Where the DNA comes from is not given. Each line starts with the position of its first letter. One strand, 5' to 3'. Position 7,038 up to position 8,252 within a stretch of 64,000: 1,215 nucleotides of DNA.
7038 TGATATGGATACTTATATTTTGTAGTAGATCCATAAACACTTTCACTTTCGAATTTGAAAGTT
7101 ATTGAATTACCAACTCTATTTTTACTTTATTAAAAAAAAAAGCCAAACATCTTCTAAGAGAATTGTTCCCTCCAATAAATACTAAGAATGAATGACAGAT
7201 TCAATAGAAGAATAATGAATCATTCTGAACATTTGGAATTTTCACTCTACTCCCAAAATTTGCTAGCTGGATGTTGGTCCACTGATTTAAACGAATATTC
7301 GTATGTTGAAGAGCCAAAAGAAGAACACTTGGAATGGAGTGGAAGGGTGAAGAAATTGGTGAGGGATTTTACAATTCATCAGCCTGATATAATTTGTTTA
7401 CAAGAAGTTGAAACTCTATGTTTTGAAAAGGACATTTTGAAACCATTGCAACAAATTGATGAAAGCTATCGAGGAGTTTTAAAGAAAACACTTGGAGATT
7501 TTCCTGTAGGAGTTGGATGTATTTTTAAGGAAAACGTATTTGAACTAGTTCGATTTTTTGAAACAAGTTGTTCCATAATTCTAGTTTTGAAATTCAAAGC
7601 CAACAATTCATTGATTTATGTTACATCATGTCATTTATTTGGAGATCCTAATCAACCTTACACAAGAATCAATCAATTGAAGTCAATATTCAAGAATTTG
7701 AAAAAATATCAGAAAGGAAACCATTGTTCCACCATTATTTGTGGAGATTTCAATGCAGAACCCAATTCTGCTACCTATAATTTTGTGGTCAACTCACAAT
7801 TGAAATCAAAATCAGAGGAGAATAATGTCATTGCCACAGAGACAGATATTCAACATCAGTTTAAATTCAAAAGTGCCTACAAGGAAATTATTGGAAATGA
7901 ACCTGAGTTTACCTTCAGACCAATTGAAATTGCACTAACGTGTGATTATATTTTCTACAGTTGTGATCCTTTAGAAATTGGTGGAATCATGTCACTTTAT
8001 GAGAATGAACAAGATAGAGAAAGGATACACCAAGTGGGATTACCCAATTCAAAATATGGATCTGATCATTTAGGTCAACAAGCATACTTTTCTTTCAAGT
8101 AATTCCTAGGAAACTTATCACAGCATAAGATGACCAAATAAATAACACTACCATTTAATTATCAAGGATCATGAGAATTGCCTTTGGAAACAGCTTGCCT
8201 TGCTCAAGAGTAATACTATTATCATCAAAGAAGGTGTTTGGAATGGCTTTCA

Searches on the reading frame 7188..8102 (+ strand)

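Call 35: search_protein_families(library=pfam, proteins=[window:7188-8102:+], max_evalue=0.00001)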
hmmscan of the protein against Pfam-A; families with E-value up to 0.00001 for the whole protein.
window:7188-8102:+ (304 aa): 1 family
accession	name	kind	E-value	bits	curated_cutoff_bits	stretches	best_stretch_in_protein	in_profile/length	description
PF03372.29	Exo_endo_phos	-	1.1e-09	38.9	24.5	1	52-294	17-225/225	Endonuclease/Exonuclease/phosphatase family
